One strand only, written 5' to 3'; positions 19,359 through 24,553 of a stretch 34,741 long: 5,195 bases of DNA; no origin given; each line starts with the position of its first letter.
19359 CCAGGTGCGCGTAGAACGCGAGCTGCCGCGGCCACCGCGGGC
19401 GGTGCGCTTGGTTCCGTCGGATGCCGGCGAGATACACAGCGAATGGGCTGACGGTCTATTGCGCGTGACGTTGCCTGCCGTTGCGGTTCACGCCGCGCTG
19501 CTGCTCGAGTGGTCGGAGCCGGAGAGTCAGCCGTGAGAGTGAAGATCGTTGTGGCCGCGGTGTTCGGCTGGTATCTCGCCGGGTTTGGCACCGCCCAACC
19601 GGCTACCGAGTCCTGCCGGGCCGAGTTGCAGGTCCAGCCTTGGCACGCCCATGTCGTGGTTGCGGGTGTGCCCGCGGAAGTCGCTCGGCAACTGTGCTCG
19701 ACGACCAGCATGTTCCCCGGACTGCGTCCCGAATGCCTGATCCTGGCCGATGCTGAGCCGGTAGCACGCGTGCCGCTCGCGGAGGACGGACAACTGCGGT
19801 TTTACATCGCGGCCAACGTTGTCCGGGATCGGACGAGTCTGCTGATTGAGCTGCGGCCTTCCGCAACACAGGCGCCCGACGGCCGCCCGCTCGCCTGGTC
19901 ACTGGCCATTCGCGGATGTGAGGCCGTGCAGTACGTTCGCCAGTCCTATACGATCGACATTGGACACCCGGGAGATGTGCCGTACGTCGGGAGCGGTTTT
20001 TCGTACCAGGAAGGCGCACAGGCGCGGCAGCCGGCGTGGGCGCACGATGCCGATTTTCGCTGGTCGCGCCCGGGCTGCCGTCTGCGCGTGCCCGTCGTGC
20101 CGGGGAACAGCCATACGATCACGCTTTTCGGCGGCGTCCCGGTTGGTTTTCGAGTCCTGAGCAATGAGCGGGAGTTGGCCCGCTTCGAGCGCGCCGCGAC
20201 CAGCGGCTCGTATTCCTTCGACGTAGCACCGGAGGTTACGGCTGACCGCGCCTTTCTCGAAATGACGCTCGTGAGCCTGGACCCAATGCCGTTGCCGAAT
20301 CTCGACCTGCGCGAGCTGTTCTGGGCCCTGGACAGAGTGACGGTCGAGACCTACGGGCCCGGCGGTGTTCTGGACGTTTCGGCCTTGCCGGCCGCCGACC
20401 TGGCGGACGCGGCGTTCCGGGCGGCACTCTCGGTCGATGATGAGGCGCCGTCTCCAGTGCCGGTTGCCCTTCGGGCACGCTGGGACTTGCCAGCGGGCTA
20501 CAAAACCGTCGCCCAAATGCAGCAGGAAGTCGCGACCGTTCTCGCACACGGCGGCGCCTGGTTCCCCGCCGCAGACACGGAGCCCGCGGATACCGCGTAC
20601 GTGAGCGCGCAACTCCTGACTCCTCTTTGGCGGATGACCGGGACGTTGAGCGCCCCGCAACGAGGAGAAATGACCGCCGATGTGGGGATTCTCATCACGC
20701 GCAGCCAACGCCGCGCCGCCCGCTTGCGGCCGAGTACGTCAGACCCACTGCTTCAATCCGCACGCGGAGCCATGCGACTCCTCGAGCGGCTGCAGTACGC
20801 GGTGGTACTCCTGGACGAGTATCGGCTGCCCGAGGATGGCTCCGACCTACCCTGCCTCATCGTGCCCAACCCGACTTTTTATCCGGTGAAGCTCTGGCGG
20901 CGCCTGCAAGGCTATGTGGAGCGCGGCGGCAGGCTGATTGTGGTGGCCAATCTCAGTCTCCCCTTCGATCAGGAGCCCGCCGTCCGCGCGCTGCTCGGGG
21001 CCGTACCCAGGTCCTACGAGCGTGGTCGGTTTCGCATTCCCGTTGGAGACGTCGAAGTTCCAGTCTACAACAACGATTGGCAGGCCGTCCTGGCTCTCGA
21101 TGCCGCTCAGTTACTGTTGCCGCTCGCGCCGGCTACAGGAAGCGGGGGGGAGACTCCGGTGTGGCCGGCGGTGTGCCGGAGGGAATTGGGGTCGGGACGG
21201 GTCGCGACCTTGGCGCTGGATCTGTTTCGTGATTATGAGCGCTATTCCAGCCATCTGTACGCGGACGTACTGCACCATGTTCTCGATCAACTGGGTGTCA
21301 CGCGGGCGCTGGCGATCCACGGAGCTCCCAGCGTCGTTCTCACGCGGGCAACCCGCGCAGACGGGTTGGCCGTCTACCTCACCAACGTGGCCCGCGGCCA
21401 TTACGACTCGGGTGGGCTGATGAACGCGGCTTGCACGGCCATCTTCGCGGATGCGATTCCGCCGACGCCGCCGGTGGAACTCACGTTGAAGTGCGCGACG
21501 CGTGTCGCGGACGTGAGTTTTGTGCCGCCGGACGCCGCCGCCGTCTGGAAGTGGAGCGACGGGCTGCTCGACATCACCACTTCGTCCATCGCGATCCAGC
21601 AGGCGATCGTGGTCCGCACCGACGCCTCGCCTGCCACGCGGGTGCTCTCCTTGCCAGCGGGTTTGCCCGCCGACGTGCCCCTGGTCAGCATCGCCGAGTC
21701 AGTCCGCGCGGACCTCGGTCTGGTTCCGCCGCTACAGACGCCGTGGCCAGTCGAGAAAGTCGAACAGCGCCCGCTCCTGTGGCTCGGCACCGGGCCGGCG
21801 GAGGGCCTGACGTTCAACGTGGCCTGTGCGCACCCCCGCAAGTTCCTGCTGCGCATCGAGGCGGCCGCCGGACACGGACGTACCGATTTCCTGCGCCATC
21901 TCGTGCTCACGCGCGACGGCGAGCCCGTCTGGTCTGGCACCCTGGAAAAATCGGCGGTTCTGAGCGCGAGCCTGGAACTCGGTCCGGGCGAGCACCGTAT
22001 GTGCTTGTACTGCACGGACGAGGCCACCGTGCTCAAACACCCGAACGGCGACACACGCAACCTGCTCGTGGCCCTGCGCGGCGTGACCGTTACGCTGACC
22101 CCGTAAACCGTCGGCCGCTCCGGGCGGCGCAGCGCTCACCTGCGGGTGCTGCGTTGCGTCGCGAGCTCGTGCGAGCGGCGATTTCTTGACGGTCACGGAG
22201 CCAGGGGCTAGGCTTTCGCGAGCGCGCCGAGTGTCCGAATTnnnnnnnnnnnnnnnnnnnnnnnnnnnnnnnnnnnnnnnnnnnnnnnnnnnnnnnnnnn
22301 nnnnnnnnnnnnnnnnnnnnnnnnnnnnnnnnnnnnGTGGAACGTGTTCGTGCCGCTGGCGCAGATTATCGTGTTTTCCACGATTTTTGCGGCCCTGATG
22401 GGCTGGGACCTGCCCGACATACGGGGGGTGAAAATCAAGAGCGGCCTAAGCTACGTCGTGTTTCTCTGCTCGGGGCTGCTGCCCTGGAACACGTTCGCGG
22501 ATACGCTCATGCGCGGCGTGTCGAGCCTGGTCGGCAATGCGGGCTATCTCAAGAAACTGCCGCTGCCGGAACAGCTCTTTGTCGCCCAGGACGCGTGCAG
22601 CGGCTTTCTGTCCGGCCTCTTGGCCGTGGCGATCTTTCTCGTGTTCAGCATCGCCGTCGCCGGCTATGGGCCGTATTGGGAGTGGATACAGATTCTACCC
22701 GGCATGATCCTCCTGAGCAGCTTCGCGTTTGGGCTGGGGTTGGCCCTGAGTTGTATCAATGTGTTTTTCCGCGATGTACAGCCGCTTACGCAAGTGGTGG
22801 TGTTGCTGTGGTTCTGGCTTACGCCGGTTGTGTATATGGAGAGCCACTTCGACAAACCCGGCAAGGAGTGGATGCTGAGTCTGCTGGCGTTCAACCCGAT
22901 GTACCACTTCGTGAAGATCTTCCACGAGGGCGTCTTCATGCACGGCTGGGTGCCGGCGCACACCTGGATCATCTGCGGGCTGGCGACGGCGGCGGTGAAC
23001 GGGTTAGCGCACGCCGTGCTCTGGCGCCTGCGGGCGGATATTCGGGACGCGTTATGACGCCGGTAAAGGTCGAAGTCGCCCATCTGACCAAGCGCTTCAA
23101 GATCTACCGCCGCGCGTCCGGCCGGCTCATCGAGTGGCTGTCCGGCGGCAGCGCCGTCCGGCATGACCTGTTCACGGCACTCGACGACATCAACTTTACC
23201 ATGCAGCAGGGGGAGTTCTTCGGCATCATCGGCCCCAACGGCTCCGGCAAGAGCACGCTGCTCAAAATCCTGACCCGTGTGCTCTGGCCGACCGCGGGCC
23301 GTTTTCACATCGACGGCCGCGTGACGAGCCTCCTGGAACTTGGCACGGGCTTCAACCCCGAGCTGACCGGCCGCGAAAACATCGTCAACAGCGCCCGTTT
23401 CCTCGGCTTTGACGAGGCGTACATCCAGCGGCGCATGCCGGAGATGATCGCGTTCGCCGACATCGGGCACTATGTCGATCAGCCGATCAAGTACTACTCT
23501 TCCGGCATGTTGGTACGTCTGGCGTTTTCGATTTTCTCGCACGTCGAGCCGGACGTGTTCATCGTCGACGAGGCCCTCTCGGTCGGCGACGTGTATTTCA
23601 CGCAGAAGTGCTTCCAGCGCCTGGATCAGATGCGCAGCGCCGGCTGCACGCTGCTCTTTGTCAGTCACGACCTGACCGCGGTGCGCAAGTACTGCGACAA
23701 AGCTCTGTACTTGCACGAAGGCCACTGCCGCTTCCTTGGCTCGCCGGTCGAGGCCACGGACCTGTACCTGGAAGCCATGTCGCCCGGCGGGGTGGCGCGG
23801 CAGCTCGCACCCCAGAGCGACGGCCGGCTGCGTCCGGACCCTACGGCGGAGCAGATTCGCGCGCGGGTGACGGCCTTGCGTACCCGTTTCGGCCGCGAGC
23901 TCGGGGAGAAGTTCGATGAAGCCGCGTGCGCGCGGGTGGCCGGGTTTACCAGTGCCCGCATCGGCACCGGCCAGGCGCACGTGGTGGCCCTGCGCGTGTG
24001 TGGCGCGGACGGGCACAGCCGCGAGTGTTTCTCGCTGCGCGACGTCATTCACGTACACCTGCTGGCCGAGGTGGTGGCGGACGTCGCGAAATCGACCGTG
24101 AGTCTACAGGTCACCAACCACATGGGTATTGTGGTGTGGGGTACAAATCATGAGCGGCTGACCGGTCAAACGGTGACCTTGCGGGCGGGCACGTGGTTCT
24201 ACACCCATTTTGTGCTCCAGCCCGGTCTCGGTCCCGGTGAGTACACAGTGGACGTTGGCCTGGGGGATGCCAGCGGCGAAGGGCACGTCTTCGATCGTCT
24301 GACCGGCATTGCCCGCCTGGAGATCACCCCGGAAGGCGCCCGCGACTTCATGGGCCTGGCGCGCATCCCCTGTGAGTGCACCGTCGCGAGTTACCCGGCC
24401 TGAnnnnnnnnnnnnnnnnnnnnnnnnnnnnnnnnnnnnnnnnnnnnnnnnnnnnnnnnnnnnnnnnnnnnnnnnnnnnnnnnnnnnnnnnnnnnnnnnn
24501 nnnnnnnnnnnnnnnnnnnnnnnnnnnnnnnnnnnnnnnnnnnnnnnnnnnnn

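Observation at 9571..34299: Window-wide pattern: at least six unrelated short palindromic or tandem repeat families, four of them inside intact ORFs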

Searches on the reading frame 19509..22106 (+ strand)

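Call 10: search_protein_families(library=pfam, proteins=[window:19509-22106:+])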
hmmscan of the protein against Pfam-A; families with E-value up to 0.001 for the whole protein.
window:19509-22106:+ (865 aa): 0 families

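Call 37: search_protein_families(library=pfam, proteins=[window:19509-22106:+], max_evalue=0.01)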
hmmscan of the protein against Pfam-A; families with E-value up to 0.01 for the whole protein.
window:19509-22106:+ (865 aa): 2 families
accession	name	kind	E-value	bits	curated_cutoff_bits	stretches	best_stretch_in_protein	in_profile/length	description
PF14258.12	DUF4350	-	0.0052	17.5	30.4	0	419-496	10-89/181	Domain of unknown function (DUF4350)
PF08532.16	Glyco_hydro_42M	-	0.0086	16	25.8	0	448-478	59-89/207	Beta-galactosidase trimerisation domain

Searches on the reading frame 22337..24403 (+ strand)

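Call 10: search_protein_families(library=pfam, proteins=[window:22337-24403:+])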
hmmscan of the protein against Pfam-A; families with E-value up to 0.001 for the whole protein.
window:22337-24403:+ (688 aa): 5 families
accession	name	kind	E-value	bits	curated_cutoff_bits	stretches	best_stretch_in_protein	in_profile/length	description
PF00005.33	ABC_tran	-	1.1e-19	71.8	25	1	282-414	1-136/137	ABC transporter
PF14524.12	Wzt_C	-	7.3e-18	65.4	30.4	1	540-676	3-142/143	Wzt C-terminal domain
PF13476.12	AAA_23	-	2e-05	25.8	27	1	284-322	14-49/201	AAA domain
PF13304.12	AAA_21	-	2.1e-05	25.2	27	1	294-318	1-25/304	AAA domain, putative AbiEii toxin, Type IV TA system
PF13555.12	AAA_29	-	4.7e-05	23.5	27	1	287-320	17-50/61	P-loop containing region of AAA domain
